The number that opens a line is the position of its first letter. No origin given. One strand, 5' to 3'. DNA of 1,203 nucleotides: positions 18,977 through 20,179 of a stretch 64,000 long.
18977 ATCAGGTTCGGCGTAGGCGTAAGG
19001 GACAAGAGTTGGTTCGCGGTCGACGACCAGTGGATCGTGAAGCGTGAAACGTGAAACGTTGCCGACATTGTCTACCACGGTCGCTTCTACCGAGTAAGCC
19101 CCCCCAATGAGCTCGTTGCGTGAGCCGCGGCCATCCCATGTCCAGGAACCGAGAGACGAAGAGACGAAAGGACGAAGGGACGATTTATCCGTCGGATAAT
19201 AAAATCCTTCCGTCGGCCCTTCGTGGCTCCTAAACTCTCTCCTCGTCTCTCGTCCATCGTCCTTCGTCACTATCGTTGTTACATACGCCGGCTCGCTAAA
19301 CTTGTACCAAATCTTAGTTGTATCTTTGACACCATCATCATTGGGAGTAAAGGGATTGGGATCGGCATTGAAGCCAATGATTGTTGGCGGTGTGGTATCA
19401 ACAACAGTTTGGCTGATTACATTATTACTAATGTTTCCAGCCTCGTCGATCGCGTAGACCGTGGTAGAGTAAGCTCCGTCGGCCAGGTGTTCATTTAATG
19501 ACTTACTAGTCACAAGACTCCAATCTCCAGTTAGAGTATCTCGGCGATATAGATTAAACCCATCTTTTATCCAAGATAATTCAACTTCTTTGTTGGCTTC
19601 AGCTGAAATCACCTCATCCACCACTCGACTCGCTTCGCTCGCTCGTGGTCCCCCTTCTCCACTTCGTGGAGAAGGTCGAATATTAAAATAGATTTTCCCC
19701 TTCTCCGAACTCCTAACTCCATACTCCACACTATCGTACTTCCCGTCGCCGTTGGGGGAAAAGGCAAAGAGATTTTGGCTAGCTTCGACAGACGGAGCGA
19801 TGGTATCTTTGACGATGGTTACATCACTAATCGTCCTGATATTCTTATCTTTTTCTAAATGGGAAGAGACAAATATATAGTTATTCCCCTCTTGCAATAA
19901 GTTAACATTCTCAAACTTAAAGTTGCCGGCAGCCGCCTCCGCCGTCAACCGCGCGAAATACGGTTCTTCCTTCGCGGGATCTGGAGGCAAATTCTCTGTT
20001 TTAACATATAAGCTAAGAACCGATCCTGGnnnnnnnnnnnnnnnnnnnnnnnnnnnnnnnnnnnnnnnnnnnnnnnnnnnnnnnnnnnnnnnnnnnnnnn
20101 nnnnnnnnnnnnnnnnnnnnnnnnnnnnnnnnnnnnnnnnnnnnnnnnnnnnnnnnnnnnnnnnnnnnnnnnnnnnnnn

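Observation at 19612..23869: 67-nt hairpin-bearing unit present twice, in frame, 4.2 kb apart in the giant gene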

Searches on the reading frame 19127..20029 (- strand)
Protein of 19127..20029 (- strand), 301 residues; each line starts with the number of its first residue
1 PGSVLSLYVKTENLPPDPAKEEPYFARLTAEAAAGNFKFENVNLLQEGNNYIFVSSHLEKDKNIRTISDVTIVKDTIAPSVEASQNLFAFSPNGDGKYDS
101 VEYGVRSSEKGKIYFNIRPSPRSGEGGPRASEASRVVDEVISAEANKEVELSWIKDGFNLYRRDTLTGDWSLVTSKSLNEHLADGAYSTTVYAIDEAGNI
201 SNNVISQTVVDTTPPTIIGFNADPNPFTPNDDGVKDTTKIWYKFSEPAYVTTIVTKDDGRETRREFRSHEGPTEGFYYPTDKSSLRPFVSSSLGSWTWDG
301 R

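Call 102: search_protein_families(library=pfam, proteins=[window:19127-20029:-], max_evalue=0.01)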
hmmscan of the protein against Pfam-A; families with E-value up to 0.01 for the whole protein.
window:19127-20029:- (301 aa): 4 families
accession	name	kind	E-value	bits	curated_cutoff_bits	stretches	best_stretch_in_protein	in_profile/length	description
PF19077.6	Big_13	-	7.5e-06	26.8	27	1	148-212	40-102/102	Bacterial Ig-like domain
PF13750.12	Big_3_3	-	0.00031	20.9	27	0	180-217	10-48/157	Bacterial Ig-like domain (group 3)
PF13585.12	CHU_C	-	0.0054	17.3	27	0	224-241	4-21/86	CHU_C Type IX secretion signal domain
PF14568.11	SUKH_6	-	0.0066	17.4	27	0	32-116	26-100/119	SMI1-KNR4 cell-wall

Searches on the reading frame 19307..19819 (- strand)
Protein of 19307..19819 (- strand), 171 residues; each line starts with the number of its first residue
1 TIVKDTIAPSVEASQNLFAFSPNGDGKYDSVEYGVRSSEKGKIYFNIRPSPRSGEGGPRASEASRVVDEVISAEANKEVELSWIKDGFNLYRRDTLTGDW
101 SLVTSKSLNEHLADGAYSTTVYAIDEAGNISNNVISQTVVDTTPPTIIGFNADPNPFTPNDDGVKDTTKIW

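Call 77: predict_structure(alignment_id=A4)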
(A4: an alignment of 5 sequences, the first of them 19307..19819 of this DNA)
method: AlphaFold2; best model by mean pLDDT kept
length: 171 residues; sequences in the alignment: 5
mean_pLDDT: 59.4   pTM: 0.51
mean pLDDT of the five models: 59.4, 47.7, 46.3, 43.4, 41.2
residues with pLDDT >= 90: 0; 70-90: 49; 50-70: 71; < 50: 51
segments of 3 or more residues with pLDDT < 50: 1-5, 15-24, 51-61, 140-153, 168-171
pLDDT, mean of each block of 10 residues (from residue 1): 50 47 49 68 70 45 58 70 73 80 74 60 72 53 39 49 53 42
secondary structure, 60 per line:
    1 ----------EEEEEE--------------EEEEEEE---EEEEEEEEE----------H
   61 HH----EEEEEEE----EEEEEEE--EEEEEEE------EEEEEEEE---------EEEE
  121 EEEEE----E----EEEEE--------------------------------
elements in order: E11-16 E31-37 E41-49 E67-73 E78-84 E87-93 E100-107 E117-125 E135-139
